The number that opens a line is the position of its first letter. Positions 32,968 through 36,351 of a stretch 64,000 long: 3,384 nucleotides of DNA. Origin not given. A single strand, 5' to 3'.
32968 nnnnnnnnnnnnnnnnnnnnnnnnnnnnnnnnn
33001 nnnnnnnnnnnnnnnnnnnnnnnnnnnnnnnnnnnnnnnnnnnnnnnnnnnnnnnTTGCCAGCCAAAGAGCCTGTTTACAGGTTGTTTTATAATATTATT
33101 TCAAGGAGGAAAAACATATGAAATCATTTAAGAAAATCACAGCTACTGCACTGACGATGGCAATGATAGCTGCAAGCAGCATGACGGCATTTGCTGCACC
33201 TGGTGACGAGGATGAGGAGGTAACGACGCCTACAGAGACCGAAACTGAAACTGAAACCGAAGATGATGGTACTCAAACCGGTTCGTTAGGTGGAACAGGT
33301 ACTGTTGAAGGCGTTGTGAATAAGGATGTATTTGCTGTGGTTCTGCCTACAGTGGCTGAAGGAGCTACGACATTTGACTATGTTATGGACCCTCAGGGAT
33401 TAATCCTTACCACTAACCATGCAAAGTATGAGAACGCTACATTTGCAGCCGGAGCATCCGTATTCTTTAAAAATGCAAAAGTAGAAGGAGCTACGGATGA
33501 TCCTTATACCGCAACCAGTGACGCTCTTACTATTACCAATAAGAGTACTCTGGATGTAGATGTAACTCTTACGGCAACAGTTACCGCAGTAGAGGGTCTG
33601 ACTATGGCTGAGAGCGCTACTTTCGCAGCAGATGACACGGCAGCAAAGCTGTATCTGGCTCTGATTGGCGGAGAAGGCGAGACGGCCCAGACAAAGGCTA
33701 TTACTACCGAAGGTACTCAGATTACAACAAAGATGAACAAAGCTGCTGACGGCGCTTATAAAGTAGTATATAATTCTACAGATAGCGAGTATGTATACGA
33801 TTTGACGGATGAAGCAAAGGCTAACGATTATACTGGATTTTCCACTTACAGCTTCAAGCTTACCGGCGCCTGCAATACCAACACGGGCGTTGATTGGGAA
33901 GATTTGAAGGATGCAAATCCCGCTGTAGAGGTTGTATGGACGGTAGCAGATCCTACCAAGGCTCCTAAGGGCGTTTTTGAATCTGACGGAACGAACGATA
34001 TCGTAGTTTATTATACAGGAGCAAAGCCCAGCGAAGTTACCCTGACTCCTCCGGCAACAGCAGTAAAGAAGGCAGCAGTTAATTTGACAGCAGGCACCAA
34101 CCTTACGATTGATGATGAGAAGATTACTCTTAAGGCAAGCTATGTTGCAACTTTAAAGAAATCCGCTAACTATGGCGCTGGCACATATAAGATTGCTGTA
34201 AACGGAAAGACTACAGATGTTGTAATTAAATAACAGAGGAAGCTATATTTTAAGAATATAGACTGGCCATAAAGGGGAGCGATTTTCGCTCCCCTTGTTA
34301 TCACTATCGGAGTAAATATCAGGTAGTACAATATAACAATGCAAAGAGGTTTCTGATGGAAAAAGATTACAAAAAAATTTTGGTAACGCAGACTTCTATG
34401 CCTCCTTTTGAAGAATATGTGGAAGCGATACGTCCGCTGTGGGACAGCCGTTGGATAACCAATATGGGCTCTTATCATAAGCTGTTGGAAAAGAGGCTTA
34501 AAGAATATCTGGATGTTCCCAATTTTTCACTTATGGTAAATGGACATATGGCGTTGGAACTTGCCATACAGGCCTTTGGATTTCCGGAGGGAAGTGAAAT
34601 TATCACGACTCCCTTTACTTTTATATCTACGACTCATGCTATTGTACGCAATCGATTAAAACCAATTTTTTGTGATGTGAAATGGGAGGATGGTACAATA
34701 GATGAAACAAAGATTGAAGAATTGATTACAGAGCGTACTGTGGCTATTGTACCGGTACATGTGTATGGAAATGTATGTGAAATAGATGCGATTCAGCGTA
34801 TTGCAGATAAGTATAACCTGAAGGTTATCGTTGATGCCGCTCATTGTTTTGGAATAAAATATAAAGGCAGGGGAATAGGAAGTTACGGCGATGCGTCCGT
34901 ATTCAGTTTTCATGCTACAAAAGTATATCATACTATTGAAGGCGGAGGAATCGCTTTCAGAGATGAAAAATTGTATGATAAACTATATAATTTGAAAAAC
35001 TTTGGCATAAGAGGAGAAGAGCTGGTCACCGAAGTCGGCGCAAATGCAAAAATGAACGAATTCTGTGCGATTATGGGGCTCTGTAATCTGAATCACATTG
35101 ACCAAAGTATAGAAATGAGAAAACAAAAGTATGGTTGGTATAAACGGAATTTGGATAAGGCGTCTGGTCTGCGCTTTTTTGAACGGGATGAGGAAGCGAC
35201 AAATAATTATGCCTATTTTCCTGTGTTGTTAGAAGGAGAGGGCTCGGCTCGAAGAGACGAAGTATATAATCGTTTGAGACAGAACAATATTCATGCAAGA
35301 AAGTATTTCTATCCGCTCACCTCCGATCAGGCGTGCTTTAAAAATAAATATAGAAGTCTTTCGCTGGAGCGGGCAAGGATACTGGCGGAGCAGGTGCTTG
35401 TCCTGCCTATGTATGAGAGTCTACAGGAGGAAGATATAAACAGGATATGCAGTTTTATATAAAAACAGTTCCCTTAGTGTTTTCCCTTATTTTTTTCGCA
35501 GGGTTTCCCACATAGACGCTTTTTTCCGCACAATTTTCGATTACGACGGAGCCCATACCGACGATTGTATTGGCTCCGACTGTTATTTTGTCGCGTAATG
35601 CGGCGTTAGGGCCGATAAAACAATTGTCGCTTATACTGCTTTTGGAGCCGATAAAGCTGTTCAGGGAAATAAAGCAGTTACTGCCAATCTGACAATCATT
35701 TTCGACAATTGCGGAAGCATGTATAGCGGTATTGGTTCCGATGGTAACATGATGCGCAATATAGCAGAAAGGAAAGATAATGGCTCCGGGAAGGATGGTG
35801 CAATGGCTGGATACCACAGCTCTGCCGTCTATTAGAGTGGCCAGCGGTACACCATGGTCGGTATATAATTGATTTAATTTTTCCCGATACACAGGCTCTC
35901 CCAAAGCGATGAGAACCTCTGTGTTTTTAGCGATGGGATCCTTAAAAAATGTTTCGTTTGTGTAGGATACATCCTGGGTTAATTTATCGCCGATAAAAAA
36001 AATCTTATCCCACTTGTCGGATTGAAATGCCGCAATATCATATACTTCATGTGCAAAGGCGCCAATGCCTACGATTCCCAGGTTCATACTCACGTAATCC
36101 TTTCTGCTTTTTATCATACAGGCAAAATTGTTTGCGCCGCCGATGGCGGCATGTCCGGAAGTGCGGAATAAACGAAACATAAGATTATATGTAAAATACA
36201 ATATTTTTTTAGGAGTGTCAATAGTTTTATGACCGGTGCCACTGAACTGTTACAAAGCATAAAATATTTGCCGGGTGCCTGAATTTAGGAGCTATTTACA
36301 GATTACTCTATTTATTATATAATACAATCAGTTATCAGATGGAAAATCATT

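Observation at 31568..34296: Uncharacterised surface-fibre or S-layer-like module: two paralogous secreted subunits plus a membrane anchor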

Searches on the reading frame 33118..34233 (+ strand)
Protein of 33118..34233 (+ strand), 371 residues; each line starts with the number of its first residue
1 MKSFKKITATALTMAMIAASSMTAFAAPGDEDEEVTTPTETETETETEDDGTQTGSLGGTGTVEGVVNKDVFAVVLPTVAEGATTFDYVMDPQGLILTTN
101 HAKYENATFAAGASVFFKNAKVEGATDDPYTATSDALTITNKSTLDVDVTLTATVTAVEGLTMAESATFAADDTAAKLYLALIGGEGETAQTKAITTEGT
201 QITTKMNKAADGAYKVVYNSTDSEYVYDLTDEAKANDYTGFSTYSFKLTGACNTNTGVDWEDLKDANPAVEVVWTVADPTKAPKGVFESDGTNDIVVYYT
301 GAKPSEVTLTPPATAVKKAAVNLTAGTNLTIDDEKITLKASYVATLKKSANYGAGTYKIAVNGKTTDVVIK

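Call 3: search_protein_families(library=pfam, proteins=[window:33118-34233:+], max_evalue=1)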
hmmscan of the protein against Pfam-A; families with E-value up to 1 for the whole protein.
window:33118-34233:+ (371 aa): 3 families
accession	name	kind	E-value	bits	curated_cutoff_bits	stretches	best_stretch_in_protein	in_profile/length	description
PF03442.20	CBM_X2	-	0.00049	20.6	28.9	1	314-356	30-68/83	Carbohydrate binding domain X2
PF14059.11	DUF4251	-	0.034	14.6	27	1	170-230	44-106/133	Domain of unknown function (DUF4251)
PF04234.18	CopC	-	0.25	12.8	23.3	0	178-221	33-77/92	CopC domain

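Call 5: search_protein_families(library=ncbifam, proteins=[window:33118-34233:+], max_evalue=1)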
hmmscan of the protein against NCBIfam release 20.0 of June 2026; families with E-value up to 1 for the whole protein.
window:33118-34233:+ (371 aa): 3 families
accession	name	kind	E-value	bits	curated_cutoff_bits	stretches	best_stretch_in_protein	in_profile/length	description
NF041742.1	WGxxGxxG_fam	subfamily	0.047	14.3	35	1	5-58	3-56/69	WGxxGxxG family protein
TIGR00826.1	EIIB_glc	domain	0.52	10.7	45.75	0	25-67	5-47/88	glucose PTS transporter subunit EIIB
NF040942.2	hypo_ExtJ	equivalog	0.77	10.2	52.5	1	5-28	2-25/77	selenite/tellurite reduction operon protein ExtJ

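Call 10: find_homologous_proteins(query=window:33118-34233:+)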
Query window:33118-34233:+ (371 aa): 50 proteins with E <= 0.001 among 8000 candidates.
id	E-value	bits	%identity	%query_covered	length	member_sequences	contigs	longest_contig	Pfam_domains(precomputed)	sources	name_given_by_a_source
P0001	1.9e-227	772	100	100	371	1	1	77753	-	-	-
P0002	1.7e-148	512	70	100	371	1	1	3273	-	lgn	-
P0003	5.0e-137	475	69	100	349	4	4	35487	-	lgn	-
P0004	3.5e-130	452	65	100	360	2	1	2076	-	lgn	-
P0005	1.1e-128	447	63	100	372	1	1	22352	-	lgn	-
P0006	1.6e-88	315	55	94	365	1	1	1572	-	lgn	-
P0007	1.8e-79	286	48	100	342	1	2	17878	-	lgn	-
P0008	9.0e-79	283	48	100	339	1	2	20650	-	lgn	-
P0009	9.8e-61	224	43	89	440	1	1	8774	-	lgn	-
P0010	3.2e-60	222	39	99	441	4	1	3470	-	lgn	-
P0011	1.8e-57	213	40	98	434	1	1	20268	-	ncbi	-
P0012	1.1e-56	211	42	87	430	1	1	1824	-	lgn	-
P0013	3.7e-49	186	47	74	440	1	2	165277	PF03442.21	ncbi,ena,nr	ncbi:MAG: hypothetical protein K2L07_04125 [Lachnospiraceae bacterium]|nr:hypothetical protein [Lach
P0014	4.8e-49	186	45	76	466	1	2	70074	-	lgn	-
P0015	1.6e-48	184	46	74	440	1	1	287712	PF03442.21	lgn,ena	-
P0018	2.2e-46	177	45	72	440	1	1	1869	PF03442.21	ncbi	-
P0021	3.0e-42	163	41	75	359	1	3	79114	-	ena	-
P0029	3.7e-26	110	35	76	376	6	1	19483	PF03442.21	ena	-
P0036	4.0e-23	100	38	58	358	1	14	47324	-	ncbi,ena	-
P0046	4.4e-11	61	26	98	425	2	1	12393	-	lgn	-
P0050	1.6e-5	43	33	75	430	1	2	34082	PF03442.21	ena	-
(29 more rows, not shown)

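Call 13: find_encoding_contigs(protein=P0013, flank=8000, max_places=2)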
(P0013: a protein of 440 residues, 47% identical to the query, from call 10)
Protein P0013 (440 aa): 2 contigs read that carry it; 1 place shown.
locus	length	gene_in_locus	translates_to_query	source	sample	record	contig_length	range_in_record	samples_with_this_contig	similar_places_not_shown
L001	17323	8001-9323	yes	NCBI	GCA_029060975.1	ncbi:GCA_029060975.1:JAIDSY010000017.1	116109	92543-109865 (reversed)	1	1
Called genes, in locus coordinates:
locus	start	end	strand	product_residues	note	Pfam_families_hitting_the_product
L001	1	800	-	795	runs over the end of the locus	-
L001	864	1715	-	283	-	-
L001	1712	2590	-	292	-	PF00005:ABC_tran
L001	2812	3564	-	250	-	PF00669:Flagellin_N, PF00700:Flagellin_C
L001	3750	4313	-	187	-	-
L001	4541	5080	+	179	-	-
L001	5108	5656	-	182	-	PF12844:HTH_19, PF13560:HTH_31 (weak), PF01381:HTH_3, PF07022:Phage_CI_repr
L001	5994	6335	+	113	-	-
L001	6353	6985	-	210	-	-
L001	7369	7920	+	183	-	-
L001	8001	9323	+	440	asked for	PF03442:CBM_X2 (faint)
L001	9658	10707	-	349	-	PF04230:PS_pyruv_trans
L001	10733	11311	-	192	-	PF13302:Acetyltransf_3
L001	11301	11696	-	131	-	PF13669:Glyoxalase_4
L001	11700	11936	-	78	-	PF00550:PP-binding (weak)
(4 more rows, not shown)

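Call 24: search_solved_structures(query=A1, max_evalue=1)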
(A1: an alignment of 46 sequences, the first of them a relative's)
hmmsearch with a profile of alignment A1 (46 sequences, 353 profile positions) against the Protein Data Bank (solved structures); distinct sequences matched with E-value up to 1: 2.
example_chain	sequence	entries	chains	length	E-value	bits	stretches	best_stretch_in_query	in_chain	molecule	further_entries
1ehx_A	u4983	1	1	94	0.041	16.4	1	279-342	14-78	SCAFFOLDIN PROTEIN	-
1uww_A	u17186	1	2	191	0.76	12.2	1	64-137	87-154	ENDOGLUCANASE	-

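Call 27: predict_structure(alignment_id=A1)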
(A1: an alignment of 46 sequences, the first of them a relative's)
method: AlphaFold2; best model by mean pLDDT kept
length: 371 residues; sequences in the alignment: 46
mean_pLDDT: 84.8   pTM: 0.64
mean pLDDT of the five models: 84.8, 84.8, 83.9, 83.7, 83.1
residues with pLDDT >= 90: 262; 70-90: 44; 50-70: 14; < 50: 51
segments of 3 or more residues with pLDDT < 50: 1-50
pLDDT, mean of each block of 10 residues (from residue 1): 39 35 36 44 47 60 88 87 85 96 96 96 93 96 94 93 98 98 95 94 95 97 95 96 97 97 94 85 72 90 91 93 96 93 95 94 90 91
secondary structure, 60 per line:
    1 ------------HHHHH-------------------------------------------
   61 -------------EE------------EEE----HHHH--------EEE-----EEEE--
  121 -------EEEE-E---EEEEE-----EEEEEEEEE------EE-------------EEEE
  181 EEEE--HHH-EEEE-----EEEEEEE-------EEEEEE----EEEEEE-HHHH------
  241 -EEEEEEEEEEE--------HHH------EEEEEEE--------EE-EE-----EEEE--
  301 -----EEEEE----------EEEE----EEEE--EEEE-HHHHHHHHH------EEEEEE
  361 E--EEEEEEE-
elements in order: H13-17 E88-90 H95-98 E107-109 E115-118 E128-131 E137-141 E147-155 E177-184 E191-194 E200-206 E214-219 E224-229 H231-234 E242-252 E270-276 E295-298 E306-310 E321-324 E329-332 E335-338 H340-348 E355-361 E364-370

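Call 32: fold_search(model_id=the predicted structure, library=pdb)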
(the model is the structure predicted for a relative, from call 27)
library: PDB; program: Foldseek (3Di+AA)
matches with E <= 10: 1054; with E <= 0.001: 1
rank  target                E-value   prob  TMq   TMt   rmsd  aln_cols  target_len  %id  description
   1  4kkp_A                2.4e-04  0.41  0.10  0.14  21.0       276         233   14  Crystal structure of Vibrio cholerae RbmA (crystal form 2) (released 2013-05-22)
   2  4kkp_B                1.6e-03  0.30  0.10  0.15  20.8       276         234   14  Crystal structure of Vibrio cholerae RbmA (crystal form 2) (released 2013-05-22)
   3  7b0x_C                1.7e-03  0.35  0.13  0.18  16.4       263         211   10  Crystal structure of the ternary complex of the E. coli type 1 pilus proteins FimC, FimI and the N-terminal domain of  (released 2021-12-08)
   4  4be6_A                4.4e-03  0.30  0.11  0.16  18.0       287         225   12  V. cholera biofilm scaffolding protein RbmA (released 2013-12-18)
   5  4kkq_A                5.2e-03  0.28  0.10  0.16  18.5       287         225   11  Crystal structure of Vibrio cholerae RbmA (crystal form 1) (released 2013-05-22)
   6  4kkq_B                5.2e-03  0.28  0.10  0.16  18.3       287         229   11  Crystal structure of Vibrio cholerae RbmA (crystal form 1) (released 2013-05-22)
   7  5g50_B                5.2e-03  0.18  0.10  0.14  20.0       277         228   13  Vibrio cholerae scaffolding protein RbmA in complex with magnesium. (released 2017-11-29)
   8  7uzs                  5.5e-03  0.23  0.13  0.09  21.2       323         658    7  Protein 4.2 (local refinement from consensus reconstruction of ankyrin complex classes) (released 2022-07-20)
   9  5mhl_A                5.8e-03  0.38  0.17  0.11  19.6       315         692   10  FXIIIa in complex with the inhibitor Mi0621 (released 2017-12-20)
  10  8csw                  5.8e-03  0.30  0.13  0.09  19.0       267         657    8  Local refinement of protein 4.2 in Class 2 of erythrocyte ankyrin-1 complex (released 2022-07-20)
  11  4kkr_A                5.8e-03  0.20  0.10  0.14  20.9       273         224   11  Crystal structure of Vibrio cholerae RbmA (crystal form 3) (released 2013-05-22)
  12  6uwi_H                8.0e-03  0.14  0.10  0.06  29.9       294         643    7  Crystal structure of the Clostridium difficile translocase CDTb (released 2020-01-22)
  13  1avb_A                9.5e-03  0.44  0.16  0.22  16.0       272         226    7  ARCELIN-1 FROM PHASEOLUS VULGARIS L (released 1998-10-14)
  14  5mhl_B                1.0e-02  0.23  0.14  0.10  20.7       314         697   11  FXIIIa in complex with the inhibitor Mi0621 (released 2017-12-20)
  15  5udc_B                1.3e-02  0.28  0.14  0.21  19.8       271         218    7  Crystal Structure of RSV F A2 Bound to MEDI8897 (released 2017-05-17)
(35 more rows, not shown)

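Call 81: list_cluster_members(proteins=[P0011, P0036, P0018, P0079, P0087, P0112, P0153, P0162, P0065, P0078])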
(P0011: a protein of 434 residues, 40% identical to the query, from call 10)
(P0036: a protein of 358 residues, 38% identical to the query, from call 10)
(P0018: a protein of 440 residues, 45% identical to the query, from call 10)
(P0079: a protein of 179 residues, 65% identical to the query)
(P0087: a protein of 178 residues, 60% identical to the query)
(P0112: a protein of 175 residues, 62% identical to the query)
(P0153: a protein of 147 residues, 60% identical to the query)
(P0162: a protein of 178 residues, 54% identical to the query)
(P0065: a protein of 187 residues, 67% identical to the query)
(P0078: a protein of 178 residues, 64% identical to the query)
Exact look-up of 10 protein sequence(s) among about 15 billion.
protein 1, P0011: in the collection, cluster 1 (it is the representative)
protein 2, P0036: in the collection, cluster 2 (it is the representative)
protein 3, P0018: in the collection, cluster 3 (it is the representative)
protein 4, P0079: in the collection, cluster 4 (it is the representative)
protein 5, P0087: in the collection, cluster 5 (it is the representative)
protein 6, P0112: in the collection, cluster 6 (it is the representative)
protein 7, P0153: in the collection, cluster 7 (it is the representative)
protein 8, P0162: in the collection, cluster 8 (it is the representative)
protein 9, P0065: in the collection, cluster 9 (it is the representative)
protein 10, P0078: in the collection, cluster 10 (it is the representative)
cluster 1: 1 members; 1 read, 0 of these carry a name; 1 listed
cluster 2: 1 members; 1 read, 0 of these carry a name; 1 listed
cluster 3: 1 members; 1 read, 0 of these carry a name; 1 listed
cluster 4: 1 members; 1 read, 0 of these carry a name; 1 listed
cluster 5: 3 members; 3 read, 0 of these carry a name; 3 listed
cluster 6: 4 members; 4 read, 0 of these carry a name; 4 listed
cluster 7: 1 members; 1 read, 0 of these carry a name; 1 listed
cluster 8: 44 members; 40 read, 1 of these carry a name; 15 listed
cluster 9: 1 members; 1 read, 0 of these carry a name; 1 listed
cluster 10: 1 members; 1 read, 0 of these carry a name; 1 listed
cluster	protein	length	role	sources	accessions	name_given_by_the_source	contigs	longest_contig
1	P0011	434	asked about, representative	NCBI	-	-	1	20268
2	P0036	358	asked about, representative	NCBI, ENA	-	-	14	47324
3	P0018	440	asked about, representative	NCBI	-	-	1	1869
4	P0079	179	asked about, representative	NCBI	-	-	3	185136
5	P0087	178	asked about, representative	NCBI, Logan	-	-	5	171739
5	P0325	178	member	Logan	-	-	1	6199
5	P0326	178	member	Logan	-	-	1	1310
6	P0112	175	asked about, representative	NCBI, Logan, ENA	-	-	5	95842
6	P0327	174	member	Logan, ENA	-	-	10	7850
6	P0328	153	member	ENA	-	-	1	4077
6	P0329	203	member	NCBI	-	-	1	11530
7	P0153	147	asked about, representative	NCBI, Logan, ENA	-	-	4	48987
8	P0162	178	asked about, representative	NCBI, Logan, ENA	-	-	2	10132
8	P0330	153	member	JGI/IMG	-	hypothetical protein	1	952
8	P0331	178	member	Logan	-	-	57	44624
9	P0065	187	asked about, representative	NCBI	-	-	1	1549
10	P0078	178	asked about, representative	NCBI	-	-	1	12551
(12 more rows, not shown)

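Call 85: search_protein_families(library=padloc, proteins=[window:33118-34233:+], max_evalue=0.01)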
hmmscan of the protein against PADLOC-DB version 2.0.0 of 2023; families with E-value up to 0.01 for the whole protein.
window:33118-34233:+ (371 aa): 0 families

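Call 86: search_protein_families(library=phrogs, proteins=[window:33118-34233:+], max_evalue=0.01)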
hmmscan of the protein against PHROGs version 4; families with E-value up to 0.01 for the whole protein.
window:33118-34233:+ (371 aa): 0 families

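Call 93: fold_search(model_id=the predicted structure, library=viral)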
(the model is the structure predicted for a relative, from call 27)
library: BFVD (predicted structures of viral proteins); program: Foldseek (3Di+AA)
matches with E <= 10: 435; with E <= 0.001: 0
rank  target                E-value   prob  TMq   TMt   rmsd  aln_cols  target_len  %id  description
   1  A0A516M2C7            1.8e-03  0.28  0.14  0.07  28.2       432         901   11  (no name in the UniProt tables at hand)
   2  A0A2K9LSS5            7.9e-03  0.47  0.18  0.23  12.9       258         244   12  Capsid [uncultured virus]
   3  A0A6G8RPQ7            1.2e-02  0.57  0.18  0.10  14.1       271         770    9  Tail fibers protein [Salmonella phage maane]
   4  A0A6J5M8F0            1.2e-02  0.16  0.11  0.17  20.5       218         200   11  Uncharacterized protein [uncultured Caudovirales phage]
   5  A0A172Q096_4          1.4e-02  0.08  0.10  0.04  23.3       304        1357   10  F5/8 type C domain-containing protein [Acinetobacter phage vB_AbaM_ME3]
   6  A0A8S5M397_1          1.5e-02  0.06  0.10  0.05  26.0       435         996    9  FdeC-like protein [Siphoviridae sp. ctqpo8]
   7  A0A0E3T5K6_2          2.0e-02  0.10  0.10  0.05  22.9       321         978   10  Tail fiber [Bacillus phage Stills]
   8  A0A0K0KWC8            2.7e-02  0.08  0.12  0.06  24.4       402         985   10  Uncharacterized protein [Prochlorococcus phage P-TIM68]
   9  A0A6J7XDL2            2.8e-02  0.20  0.15  0.13  17.6       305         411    9  Uncharacterized protein [uncultured Caudovirales phage]
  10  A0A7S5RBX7            3.5e-02  0.12  0.14  0.13  19.6       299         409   11  (no name in the UniProt tables at hand)
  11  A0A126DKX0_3          3.9e-02  0.12  0.14  0.06  23.9       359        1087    8  (no name in the UniProt tables at hand)
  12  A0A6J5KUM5            3.9e-02  0.10  0.14  0.07  20.7       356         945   10  Bacteriophage T7 tail fibre protein [uncultured Caudovirales phage]
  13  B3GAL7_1              3.9e-02  0.06  0.10  0.04  26.7       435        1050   10  AMDV3_1 [uncultured virus]
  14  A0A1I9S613            4.2e-02  0.16  0.14  0.12  18.1       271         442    9  (no name in the UniProt tables at hand)
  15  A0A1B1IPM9            4.2e-02  0.08  0.11  0.06  21.9       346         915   12  (no name in the UniProt tables at hand)
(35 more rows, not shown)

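Call 95: find_encoding_contigs(protein=P0050, flank=6000, max_places=1)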
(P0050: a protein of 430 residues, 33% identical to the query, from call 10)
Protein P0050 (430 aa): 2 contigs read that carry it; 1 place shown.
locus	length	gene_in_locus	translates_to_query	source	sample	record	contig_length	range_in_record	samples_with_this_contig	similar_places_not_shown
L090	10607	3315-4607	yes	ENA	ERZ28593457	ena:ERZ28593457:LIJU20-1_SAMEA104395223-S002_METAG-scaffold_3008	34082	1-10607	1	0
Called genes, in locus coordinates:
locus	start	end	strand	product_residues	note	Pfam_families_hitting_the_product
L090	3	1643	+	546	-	?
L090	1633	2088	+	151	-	-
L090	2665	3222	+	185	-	-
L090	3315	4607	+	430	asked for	PF03442:CBM_X2 (faint)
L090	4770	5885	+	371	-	-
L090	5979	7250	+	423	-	-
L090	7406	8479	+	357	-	PF22674:C2185-like_N, PF05711:TylF, PF13578:Methyltransf_24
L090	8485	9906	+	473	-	PF22674:C2185-like_N (weak), PF01075:Glyco_transf_9 (weak)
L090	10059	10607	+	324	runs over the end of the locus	PF01073:3Beta_HSD, PF01370:Epimerase, PF04321:RmlD_sub_bind (faint), PF16363:GDP_Man_Dehyd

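Call 96: find_encoding_contigs(protein=P0046, flank=6000, max_places=1)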
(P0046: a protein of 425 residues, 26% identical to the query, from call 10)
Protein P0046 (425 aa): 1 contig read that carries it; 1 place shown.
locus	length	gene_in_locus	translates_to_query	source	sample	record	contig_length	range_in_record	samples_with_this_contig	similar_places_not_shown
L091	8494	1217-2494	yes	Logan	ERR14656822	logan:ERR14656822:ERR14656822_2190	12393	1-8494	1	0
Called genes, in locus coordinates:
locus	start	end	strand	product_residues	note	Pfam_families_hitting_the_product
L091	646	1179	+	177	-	-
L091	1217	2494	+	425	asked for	-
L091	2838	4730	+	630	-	-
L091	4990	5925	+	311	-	PF21360:PylC-like_N, PF02655:ATP-grasp_3, PF13535:ATP-grasp_4 (weak), PF15632:ATPgrasp_Ter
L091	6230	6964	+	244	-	PF02348:CTP_transf_3, PF12804:NTP_transf_3 (weak)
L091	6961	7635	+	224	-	PF00702:Hydrolase, PF12710:HAD (weak), PF13419:HAD_2, PF13242:Hydrolase_like (weak)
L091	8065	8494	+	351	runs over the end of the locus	PF03102:NeuB, PF08666:SAF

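Call 97: find_encoding_contigs(protein=P0021, flank=6000, max_places=1)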
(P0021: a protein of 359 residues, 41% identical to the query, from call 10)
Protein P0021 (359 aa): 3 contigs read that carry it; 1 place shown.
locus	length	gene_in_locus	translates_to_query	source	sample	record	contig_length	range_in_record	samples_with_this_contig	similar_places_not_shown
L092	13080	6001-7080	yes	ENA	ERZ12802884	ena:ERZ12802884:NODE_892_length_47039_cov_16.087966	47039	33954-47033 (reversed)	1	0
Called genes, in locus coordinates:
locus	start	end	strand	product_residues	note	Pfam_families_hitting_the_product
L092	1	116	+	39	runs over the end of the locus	?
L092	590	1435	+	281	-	PF00669:Flagellin_N, PF00700:Flagellin_C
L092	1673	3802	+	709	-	PF00535:Glycos_transf_2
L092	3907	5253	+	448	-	-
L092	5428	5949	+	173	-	-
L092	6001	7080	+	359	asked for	-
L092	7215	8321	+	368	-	PF00155:Aminotran_1_2 (weak), PF01041:DegT_DnrJ_EryC1, PF01212:Beta_elim_lyase (weak)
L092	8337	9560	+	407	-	PF00278:Orn_DAP_Arg_deC (weak), PF02784:Orn_Arg_deC_N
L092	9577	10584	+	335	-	PF21360:PylC-like_N, PF02655:ATP-grasp_3, PF08443:RimK (weak), PF13535:ATP-grasp_4, PF15632:ATPgrasp_Ter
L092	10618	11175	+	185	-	PF13302:Acetyltransf_3, PF13420:Acetyltransf_4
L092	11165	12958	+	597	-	PF21211:FkbH_N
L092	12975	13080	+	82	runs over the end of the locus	PF00550:PP-binding (weak)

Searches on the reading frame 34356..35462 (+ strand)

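Call 8: search_protein_families(library=pfam, proteins=[window:34356-35462:+], max_evalue=0.001)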
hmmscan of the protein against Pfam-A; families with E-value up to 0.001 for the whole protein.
window:34356-35462:+ (368 aa): 5 families
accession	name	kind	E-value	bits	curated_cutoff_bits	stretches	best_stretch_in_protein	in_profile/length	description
PF01041.23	DegT_DnrJ_EryC1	-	5.9e-94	315.7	19.8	1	20-366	6-357/360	DegT/DnrJ/EryC1/StrS aminotransferase family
PF01212.27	Beta_elim_lyase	-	4.1e-06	26.8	27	1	44-282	37-278/288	Beta-eliminating lyase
PF00155.27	Aminotran_1_2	-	1.5e-05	24.9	19.7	1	17-163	18-188/361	Aminotransferase class I and II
PF01053.26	Cys_Met_Meta_PP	-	0.00013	21.1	27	1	41-168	54-181/381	Cys/Met metabolism PLP-dependent enzyme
PF00266.25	Aminotran_5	-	0.00054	19.5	21.5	1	66-165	73-180/371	Aminotransferase class-V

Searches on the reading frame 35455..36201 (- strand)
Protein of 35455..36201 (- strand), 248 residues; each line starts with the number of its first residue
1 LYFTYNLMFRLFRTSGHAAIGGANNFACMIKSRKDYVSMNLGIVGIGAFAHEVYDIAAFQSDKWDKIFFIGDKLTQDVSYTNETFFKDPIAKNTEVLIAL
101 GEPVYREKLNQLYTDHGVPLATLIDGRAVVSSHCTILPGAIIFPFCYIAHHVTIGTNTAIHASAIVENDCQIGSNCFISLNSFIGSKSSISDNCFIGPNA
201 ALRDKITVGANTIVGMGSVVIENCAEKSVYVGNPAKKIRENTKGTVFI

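Call 8: search_protein_families(library=pfam, proteins=[window:35455-36201:-], max_evalue=0.001)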
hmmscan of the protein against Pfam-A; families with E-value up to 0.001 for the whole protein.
window:35455-36201:- (248 aa): 4 families
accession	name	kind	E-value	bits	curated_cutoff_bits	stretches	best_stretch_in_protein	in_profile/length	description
PF00132.30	Hexapep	-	4.5e-17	61.4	27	3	188-220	2-34/36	Bacterial transferase hexapeptide (six repeats)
PF25084.1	LbH_EIF2B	-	4.8e-09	36.6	54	1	136-224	12-97/105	EIF2B subunit epsilon LbH domain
PF14602.12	Hexapep_2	-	9.5e-06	25.7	27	0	189-220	3-32/34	Hexapeptide repeat of succinyl-transferase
PF17836.7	PglD_N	-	9.1e-05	23.4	23.4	1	40-109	1-74/78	PglD N-terminal domain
